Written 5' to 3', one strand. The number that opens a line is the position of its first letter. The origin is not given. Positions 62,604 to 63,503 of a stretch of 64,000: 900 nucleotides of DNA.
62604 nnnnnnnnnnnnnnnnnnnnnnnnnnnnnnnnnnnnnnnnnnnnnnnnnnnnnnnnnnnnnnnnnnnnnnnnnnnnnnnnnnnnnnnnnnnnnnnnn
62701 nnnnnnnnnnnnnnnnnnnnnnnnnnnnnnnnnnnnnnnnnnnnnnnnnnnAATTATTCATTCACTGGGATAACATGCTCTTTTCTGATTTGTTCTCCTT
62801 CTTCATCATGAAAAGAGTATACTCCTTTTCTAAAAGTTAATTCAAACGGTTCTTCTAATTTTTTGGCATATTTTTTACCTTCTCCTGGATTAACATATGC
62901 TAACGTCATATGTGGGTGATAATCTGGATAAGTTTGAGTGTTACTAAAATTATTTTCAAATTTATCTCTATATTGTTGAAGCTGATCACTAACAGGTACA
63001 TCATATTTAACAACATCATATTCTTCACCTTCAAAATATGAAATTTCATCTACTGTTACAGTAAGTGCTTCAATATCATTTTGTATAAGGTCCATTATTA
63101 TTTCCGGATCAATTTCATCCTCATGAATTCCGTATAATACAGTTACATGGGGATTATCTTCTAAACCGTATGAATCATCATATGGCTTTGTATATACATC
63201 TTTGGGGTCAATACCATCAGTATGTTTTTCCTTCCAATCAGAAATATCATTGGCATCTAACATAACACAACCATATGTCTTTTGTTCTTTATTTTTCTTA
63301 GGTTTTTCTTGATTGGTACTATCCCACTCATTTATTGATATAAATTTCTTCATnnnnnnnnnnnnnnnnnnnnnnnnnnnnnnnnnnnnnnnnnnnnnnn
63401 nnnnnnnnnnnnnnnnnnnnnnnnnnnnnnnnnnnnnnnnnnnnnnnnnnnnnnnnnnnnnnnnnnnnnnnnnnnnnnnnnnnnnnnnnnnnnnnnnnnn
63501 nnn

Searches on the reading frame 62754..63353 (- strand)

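Call 40: search_protein_families(library=phrogs, proteins=[window:62754-63353:-], max_evalue=0.001)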
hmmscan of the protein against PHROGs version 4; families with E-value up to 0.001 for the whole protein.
window:62754-63353:- (199 aa): 1 family
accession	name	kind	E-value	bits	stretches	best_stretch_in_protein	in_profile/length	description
phrog_755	-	DNA, RNA and nucleotide metabolism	5.2e-09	36.9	1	65-174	38-140/156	RNA ligase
